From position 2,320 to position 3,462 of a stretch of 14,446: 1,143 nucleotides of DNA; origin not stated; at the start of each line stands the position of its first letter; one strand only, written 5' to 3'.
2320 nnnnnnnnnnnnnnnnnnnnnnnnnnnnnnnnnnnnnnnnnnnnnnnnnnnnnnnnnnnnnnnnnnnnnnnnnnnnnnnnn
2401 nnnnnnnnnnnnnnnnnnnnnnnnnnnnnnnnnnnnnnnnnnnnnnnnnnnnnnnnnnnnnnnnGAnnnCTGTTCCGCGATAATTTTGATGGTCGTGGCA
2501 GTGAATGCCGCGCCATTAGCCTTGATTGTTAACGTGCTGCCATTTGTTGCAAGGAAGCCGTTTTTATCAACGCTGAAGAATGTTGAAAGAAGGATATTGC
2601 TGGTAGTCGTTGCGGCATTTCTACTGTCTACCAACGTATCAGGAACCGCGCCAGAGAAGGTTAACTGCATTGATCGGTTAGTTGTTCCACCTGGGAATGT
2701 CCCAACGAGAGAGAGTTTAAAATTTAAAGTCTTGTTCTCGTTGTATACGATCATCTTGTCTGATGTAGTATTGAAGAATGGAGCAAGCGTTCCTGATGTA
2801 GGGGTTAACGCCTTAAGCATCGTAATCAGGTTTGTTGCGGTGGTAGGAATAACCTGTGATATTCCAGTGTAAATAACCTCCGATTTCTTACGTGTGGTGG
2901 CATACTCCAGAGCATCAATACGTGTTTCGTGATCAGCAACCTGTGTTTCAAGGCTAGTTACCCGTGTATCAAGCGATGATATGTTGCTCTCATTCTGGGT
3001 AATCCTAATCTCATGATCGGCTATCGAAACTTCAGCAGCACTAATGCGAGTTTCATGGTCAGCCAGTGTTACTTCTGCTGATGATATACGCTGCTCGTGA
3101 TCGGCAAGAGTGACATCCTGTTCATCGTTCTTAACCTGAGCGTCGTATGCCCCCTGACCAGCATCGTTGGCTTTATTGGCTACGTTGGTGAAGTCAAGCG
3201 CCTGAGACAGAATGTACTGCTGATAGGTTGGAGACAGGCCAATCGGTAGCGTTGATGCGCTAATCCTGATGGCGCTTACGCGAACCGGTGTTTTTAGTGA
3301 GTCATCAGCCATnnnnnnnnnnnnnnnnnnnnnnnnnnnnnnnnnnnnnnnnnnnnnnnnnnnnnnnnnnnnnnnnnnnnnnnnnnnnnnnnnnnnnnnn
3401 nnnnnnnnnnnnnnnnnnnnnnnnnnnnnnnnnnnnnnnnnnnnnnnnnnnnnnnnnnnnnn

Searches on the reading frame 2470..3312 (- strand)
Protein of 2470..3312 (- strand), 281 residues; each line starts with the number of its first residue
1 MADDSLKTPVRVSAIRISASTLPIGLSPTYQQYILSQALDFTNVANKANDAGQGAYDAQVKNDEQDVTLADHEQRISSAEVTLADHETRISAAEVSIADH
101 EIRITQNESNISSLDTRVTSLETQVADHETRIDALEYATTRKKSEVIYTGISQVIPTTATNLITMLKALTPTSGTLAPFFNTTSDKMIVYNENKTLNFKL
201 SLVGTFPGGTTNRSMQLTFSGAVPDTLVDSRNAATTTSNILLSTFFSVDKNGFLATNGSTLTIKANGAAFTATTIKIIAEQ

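Call 7: search_solved_structures(query=window:2470-3312:-, show_alignments=3, max_evalue=0.01)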
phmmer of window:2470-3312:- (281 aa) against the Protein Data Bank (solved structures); distinct sequences matched with E-value up to 0.01: 10.
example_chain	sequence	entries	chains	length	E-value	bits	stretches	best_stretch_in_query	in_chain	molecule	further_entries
3rwn_A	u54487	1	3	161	4e-73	249.1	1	130-281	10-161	Gene 9 protein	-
4k6b_A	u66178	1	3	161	1.3e-72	247.5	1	130-281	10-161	HS1 knob domain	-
4lin_A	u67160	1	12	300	3.3e-36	128.3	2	1-136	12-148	Tail needle protein gp26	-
4zxq_A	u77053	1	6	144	4.1e-32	114.9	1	1-136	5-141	Tail needle protein gp26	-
4zkp_A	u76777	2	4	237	1.2e-31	113.4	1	1-144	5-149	Tail needle protein gp26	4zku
3c9i_A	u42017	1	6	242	1.4e-31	113.2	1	1-144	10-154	Tail needle protein gp26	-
2poh_A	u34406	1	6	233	1.4e-31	113.2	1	1-143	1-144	Head completion protein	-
5bu5_A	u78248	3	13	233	3.9e-23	85.5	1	1-147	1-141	DNA stabilization protein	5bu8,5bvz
8eap_B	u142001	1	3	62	1.7e-12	50.7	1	3-63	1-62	Tail needle protein gp26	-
5bu8_A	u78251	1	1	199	3.4e-07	33.3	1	54-147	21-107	DNA stabilization protein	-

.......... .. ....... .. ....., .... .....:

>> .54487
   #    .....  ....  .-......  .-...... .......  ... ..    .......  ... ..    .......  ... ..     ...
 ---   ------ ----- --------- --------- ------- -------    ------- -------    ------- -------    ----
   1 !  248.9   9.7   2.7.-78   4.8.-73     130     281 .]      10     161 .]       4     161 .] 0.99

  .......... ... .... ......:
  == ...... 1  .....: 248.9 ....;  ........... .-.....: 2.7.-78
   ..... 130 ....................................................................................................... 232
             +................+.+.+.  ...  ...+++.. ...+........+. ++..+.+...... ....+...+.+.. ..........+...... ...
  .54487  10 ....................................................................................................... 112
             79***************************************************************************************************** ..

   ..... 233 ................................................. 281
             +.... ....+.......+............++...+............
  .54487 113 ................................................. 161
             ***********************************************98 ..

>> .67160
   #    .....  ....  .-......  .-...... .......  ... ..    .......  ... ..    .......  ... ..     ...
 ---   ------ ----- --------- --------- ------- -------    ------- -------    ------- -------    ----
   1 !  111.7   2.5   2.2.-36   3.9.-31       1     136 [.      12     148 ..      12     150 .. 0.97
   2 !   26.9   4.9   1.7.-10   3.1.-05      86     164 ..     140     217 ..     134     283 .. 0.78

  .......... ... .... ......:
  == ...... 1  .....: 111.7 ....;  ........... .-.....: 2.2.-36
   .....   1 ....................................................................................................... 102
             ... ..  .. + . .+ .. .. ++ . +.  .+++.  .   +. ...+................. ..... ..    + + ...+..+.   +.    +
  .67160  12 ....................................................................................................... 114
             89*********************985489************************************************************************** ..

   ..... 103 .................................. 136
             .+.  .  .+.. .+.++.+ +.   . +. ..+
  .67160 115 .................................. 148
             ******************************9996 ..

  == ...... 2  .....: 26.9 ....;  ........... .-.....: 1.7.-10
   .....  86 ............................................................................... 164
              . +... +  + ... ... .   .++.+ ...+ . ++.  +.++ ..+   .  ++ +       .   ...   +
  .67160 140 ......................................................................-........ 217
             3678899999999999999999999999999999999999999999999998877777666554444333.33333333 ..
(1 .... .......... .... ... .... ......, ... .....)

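Call 8: search_protein_families(library=pfam, proteins=[window:2470-3312:-], max_evalue=0.1)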
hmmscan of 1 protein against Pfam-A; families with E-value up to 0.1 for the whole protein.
window:2470-3312:- (281 aa): 10 families
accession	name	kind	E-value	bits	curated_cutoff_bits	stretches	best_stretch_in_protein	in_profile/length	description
PF16532.11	Phage_tail_NK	-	2.1e-95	317.7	27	1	107-281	1-175/175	Sf6-type phage tail needle knob or tip of some Caudovirales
PF10779.14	XhlA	-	0.00094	19.8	34.7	0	73-116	3-46/67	Haemolysin XhlA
PF23991.1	DUF7310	-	0.00095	20.1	40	1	87-136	2-50/83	Coiled-coil region of unknown function (DUF7310)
PF08614.16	ATG16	-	0.001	19.7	33.7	1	58-143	72-157/200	Autophagy protein 16 (ATG16)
PF00038.26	Filament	-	0.0033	17.5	40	1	55-134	178-256/313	Intermediate filament protein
PF00261.25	Tropomyosin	-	0.005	16.7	38.6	1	83-135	15-67/242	Tropomyosin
PF19220.6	Rod_CreS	-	0.015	14.8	100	0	71-144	108-181/359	Crescentin, rod domain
PF05911.16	FPP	-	0.015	14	40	1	57-144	717-797/871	Filament-like plant protein, long coiled-coil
PF16378.10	DUF4988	-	0.053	13.8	30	0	110-138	4-32/183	Domain of unknown function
PF16326.10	ABC_tran_CTD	-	0.054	14.2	32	0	104-132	10-40/69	ABC transporter C-terminal domain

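Call 13: find_homologous_proteins(query=window:2470-3312:-, max_evalue=1e-10)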
Query window:2470-3312:- (281 aa): 2655 proteins with E <= 1e-10 among 6309 candidates; the best 120 are listed.
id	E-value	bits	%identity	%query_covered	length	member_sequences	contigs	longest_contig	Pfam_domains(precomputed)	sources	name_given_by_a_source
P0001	3.4e-170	582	100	100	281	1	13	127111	PF16532.13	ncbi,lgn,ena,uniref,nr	ncbi:hypothetical protein K7223_005038 [Escherichia coli]|uniref:tail needle knob protein n=1 Tax=Es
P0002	1.1e-158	544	93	100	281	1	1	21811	PF16532.13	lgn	-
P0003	1.1e-158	544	93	100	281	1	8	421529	PF16532.13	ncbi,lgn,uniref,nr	ncbi:TPA: hypothetical protein R4060_004854 [Citrobacter freundii]|uniref:tail needle knob protein n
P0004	3.7e-158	542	94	100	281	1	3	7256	PF16532.13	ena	-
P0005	2.3e-157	540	93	100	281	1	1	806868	PF16532.13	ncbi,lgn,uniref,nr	ncbi:tail needle knob protein [Citrobacter sp. Cf224]|uniref:tail needle knob protein n=1 Tax=Citrob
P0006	3.0e-157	539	92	100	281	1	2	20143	PF16532.13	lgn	-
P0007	3.3e-157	539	92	100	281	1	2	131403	PF16532.13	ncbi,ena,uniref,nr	ncbi:tail needle knob protein [Citrobacter freundii]|uniref:tail needle knob protein n=1 Tax=Citroba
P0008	3.5e-156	536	92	100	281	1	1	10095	PF16532.13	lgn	-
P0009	4.5e-156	535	91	100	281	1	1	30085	PF16532.13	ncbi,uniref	ncbi:tail needle knob protein [Citrobacter freundii]|uniref:tail needle knob protein n=1 Tax=Citroba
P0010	3.8e-154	529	89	100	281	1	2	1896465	PF16532.13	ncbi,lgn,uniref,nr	ncbi:hypothetical protein I5449_01675 [Citrobacter sp. FDAARGOS_156]|uniref:tail needle knob protein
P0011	3.7e-153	526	89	100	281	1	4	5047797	PF16532.13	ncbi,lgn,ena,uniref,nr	ncbi:tail needle knob protein [Citrobacter freundii]|uniref:tail needle knob protein n=1 Tax=Citroba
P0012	2.1e-151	520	88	100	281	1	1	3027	PF16532.13,PF23991.2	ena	-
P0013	8.9e-151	518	88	100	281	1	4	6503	PF16532.13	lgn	-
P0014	1.2e-150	518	88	100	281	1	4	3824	PF16532.13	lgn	-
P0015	3.2e-150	516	87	100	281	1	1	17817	PF16532.13,PF23991.2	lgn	-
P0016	2.0e-149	514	87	100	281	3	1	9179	PF16532.13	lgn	-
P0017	5.2e-149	512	87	100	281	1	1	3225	PF16532.13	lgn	-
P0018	8.9e-149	512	86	100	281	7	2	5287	PF16532.13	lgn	-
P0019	1.6e-148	511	87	100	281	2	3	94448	PF16532.13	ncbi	ncbi:TPA: tail needle knob protein [Salmonella enterica subsp. enterica serovar Newport]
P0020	2.0e-148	510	86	100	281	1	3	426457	PF16532.13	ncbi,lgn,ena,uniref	ncbi:tail needle knob protein [Citrobacter braakii]|uniref:tail needle knob protein n=1 Tax=Citrobac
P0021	2.2e-148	510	85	100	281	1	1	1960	PF16532.13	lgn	-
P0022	2.6e-148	510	86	100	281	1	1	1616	PF16532.13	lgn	-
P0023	2.6e-148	510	86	100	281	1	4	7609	PF16532.13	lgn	-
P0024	3.6e-148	510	86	100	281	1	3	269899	PF16532.13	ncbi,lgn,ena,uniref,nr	ncbi:tail needle knob protein [Citrobacter braakii]|uniref:tail needle knob protein n=1 Tax=Citrobac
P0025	5.1e-148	509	86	100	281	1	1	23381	PF16532.13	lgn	-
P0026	6.2e-148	509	85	100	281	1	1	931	PF16532.13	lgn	-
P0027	7.1e-148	509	86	100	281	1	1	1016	PF16532.13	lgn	-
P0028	1.4e-147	508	85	100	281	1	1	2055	PF16532.13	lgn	-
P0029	1.5e-147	508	86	100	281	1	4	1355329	PF16532.13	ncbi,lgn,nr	ncbi:hypothetical protein N2618_000606 [Citrobacter freundii]|nr:hypothetical protein [Citrobacter f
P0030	1.6e-147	507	85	100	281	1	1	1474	PF16532.13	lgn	-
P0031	1.8e-147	507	85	100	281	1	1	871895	PF16532.13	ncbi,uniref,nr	ncbi:tail needle knob protein [Citrobacter sp. Cb018]|uniref:tail needle knob protein n=1 Tax=Citrob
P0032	5.8e-147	506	85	100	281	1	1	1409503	PF16532.13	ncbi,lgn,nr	ncbi:hypothetical protein H4F83_05620 [Citrobacter freundii]|nr:hypothetical protein [Citrobacter fr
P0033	6.1e-147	506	85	100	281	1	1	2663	PF16532.13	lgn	-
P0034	6.3e-147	506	85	100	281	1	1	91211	PF16532.13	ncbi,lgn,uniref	ncbi:tail needle knob protein [Citrobacter portucalensis]|uniref:tail needle knob protein n=1 Tax=Ci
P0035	7.1e-147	505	85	100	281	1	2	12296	PF16532.13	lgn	-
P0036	7.5e-147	505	85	100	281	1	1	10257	PF16532.13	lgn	-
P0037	8.1e-147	505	86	100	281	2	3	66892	PF16532.13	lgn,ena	-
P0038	1.0e-146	505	85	100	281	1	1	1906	PF16532.13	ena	-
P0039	1.1e-146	505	85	100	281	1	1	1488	PF16532.13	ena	-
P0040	1.2e-146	505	84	100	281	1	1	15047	PF16532.13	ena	-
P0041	1.5e-146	504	85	100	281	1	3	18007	PF16532.13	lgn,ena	-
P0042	1.5e-146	504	85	100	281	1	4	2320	PF16532.13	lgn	-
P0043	1.6e-146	504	85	100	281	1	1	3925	PF16532.13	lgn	-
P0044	2.2e-146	504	84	100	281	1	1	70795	PF16532.13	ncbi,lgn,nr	ncbi:hypothetical protein PQE22_004231 [Citrobacter freundii]|nr:hypothetical protein [Citrobacter f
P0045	2.5e-146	504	85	100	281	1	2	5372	PF16532.13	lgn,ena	-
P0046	2.6e-146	503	85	100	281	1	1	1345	PF16532.13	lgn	-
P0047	3.0e-146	503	84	100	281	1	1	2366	PF16532.13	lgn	-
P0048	3.2e-146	503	84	100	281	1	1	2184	PF16532.13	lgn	-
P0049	3.5e-146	503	85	100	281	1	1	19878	PF16532.13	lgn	-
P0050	3.8e-146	503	84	100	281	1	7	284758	PF16532.13,PF23991.2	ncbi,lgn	ncbi:TPA: tail needle knob protein [Citrobacter freundii]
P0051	6.2e-146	502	84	100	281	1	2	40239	PF16532.13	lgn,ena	-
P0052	7.3e-146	502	84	100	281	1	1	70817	PF16532.13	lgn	-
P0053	8.0e-146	502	84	100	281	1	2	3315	PF16532.13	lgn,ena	-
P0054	8.6e-146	502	84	100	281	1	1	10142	PF16532.13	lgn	-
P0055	9.6e-146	502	84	100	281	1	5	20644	PF16532.13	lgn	-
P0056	1.0e-145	502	84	100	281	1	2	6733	PF16532.13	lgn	-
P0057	1.2e-145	501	85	100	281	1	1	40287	PF16532.13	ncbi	ncbi:tail needle knob protein [Citrobacter freundii]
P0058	1.7e-145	501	85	100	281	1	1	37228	PF16532.13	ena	-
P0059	2.1e-145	501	83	100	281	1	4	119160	PF16532.13,PF23991.2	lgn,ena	-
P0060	3.3e-145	500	83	100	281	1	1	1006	PF16532.13,PF23991.2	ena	-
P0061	3.5e-145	500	84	100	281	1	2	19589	PF16532.13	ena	-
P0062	3.7e-145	500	84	100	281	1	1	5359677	PF16532.13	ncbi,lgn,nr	ncbi:hypothetical protein HVW69_14390 [Citrobacter freundii]|nr:hypothetical protein HVW69_14390 [Ci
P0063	5.4e-145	499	84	100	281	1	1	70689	PF16532.13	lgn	-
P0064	5.6e-145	499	83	100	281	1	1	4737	PF16532.13,PF23991.2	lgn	-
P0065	6.4e-145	499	84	100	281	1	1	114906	PF16532.13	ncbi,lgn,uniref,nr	ncbi:tail needle knob protein [Citrobacter freundii]|uniref:Sf6-type phage tail needle knob domain-c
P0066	8.2e-145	499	83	100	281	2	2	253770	PF16532.13,PF23991.2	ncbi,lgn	ncbi:TPA: tail needle knob protein [Citrobacter freundii]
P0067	8.7e-145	499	84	100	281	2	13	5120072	PF16532.13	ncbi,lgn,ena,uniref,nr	ncbi:tail needle knob protein [Citrobacter freundii]|uniref:tail needle knob protein n=1 Tax=Citroba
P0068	9.1e-145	498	84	100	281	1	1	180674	PF16532.13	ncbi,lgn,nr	ncbi:hypothetical protein BFN90_06810 [Salmonella enterica]|nr:hypothetical protein [Salmonella ente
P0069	1.1e-144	498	84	100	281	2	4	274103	PF16532.13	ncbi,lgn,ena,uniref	ncbi:tail needle knob protein [Citrobacter freundii]|uniref:tail needle knob protein n=1 Tax=Citroba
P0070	1.1e-144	498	84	100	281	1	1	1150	PF16532.13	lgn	-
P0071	1.2e-144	498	84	100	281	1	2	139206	PF16532.13,PF23991.2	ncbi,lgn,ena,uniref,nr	ncbi:tail needle knob protein [Citrobacter freundii]|uniref:tail needle knob protein n=1 Tax=Citroba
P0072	1.8e-144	498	83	100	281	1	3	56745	PF16532.13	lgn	-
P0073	2.1e-144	497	83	100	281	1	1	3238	PF16532.13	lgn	-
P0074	2.6e-144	497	83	100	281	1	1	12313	PF16532.13,PF08614.17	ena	-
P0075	2.9e-144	497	83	100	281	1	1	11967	PF16532.13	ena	-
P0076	4.0e-144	496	84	100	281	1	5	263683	PF16532.13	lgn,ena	-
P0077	4.1e-144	496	84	100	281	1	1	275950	PF16532.13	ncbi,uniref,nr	ncbi:hypothetical protein FDX19_20865 [Citrobacter sp. wls619]|uniref:tail needle knob protein n=1 T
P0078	4.3e-144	496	83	100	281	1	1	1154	PF16532.13,PF23991.2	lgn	-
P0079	4.4e-144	496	84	100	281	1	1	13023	PF16532.13,PF23991.2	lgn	-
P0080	4.6e-144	496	83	100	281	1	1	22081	PF16532.13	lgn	-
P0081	5.2e-144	496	83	100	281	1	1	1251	PF16532.13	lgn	-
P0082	6.1e-144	496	84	100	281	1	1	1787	PF16532.13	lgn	-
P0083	9.3e-144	495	84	100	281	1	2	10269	PF16532.13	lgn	-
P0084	1.8e-143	494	83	100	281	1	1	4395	PF16532.13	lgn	-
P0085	2.4e-143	494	83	100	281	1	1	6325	PF16532.13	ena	-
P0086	3.5e-143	493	84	100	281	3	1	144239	PF16532.13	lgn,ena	-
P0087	6.6e-143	492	83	100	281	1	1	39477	PF16532.13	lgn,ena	-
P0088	8.8e-142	489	82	100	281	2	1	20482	PF16532.13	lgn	-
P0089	2.2e-141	487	82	100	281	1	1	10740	PF16532.13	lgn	-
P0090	2.4e-141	487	82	100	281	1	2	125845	PF16532.13,PF10779.15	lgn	-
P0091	2.6e-141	487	81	100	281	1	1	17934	PF16532.13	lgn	-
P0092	4.4e-141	486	81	100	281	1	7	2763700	PF16532.13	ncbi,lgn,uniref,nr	ncbi:tail needle knob protein [Citrobacter sp. Marseille-Q3906]|uniref:tail needle knob protein n=1 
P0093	3.5e-140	483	81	100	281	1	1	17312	PF16532.13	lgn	-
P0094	7.1e-140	482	81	100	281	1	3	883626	PF16532.13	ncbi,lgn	ncbi:TPA: tail needle knob protein [Citrobacter braakii]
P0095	1.1e-139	482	82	100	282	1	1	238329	PF16532.13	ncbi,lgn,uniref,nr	ncbi:tail needle knob protein [Yersinia enterocolitica]|uniref:tail needle knob protein n=1 Tax=Yers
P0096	4.4e-139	480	82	100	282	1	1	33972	PF16532.13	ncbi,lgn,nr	ncbi:TPA: hypothetical protein PXS16_004136 [Yersinia enterocolitica]|nr:hypothetical protein [Yersi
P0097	5.8e-139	479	82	100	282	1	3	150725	PF16532.13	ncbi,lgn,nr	ncbi:TPA: hypothetical protein U2R98_003689 [Yersinia enterocolitica]|nr:hypothetical protein [Yersi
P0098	6.7e-139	479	82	100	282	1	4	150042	PF16532.13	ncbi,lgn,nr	ncbi:tail needle knob protein [Yersinia enterocolitica]|nr:hypothetical protein [Yersinia enterocoli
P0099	9.1e-138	476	81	100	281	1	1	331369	PF16532.13,PF23991.2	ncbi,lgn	ncbi:TPA: tail needle knob protein [Yersinia enterocolitica]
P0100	4.9e-137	473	61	100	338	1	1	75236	PF16532.13,PF10779.15,PF27881.1,PF13166.13,PF16326.11,PF12795.13,PF08614.17,PF11559.14,PF10805.15,PF23991.2,PF19220.7,PF00261.26,PF24161.2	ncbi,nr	ncbi:TPA: hypothetical protein OFX95_004012 [Escherichia coli]|nr:hypothetical protein [Escherichia 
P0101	5.3e-137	473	81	100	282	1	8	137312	PF16532.13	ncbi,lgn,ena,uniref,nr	ncbi:hypothetical protein FDX06_01500 [Citrobacter sp. wls618]|uniref:tail needle knob protein n=1 T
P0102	8.9e-137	472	81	100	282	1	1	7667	PF16532.13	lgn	-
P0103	3.0e-136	471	80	100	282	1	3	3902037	PF16532.13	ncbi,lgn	ncbi:hypothetical protein LC177_22170 [Escherichia coli]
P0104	1.1e-135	469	80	100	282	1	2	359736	PF16532.13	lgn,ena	-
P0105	1.9e-135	468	80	100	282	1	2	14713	PF16532.13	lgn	-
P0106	3.5e-135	467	91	87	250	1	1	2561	PF16532.13,PF23991.2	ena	-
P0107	4.3e-135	467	80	100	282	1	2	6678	PF16532.13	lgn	-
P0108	1.1e-134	466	79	100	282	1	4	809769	PF16532.13,PF23991.2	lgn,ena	-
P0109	1.8e-134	465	79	100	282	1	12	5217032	PF16532.13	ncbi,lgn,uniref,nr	ncbi:TPA: hypothetical protein M5M69_004578 [Citrobacter freundii]|uniref:tail needle knob protein n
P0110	2.0e-134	465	79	100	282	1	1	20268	PF16532.13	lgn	-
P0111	2.7e-134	464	79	100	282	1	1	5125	PF16532.13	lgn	-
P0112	7.1e-134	463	79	100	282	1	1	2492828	PF16532.13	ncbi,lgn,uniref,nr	ncbi:tail needle knob protein [Citrobacter sp. MGH100]|uniref:tail needle knob protein n=1 Tax=Citro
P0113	1.3e-133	462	79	100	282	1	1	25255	PF16532.13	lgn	-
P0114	2.5e-133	461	79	100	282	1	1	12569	PF16532.13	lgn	-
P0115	1.4e-131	455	78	100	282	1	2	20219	PF16532.13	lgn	-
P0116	2.1e-130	451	66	100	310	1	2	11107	PF16532.13,PF23991.2,PF24487.2,PF00261.26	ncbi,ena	ncbi:TPA: tail needle knob protein [Escherichia coli]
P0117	3.8e-130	451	70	100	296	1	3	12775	PF16532.13,PF23991.2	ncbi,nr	ncbi:hypothetical protein DLW44_17325 [Shigella flexneri]|nr:hypothetical protein [Shigella flexneri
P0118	1.5e-129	449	69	100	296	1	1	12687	PF16532.13,PF23991.2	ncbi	ncbi:tail needle knob protein [Shigella flexneri]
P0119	9.9e-129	446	76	100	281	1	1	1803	PF16532.13,PF08614.17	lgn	-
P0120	1.3e-127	442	66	100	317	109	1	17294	PF16532.13,PF27881.1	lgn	-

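Call 16: find_encoding_contigs(protein=P0100, flank=1500, max_places=2)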
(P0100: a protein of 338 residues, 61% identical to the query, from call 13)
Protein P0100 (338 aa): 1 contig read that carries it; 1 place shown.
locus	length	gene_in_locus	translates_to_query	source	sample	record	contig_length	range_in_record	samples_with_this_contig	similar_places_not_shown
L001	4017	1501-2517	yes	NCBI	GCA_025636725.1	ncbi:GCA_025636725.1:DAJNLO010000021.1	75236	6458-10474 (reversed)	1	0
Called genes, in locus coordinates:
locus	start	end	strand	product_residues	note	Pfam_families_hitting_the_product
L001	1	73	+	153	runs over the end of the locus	PF11650:P22_Tail-4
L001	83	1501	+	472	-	PF11134:Phage_stabilise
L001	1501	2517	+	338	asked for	PF19220:Rod_CreS, PF12795:MscS_porin, PF13166:AAA_13 (weak), PF24161:CCDC39 (weak), PF27881:CRWN_N (weak), PF00261:Tropomyosin (weak), PF23991:DUF7310 (weak), PF16532:Phage_tail_NK, +5 more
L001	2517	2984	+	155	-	PF11039:DUF2824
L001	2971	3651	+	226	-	PF25688:P22_gp7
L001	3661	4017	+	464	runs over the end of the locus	PF16928:Inj_translocase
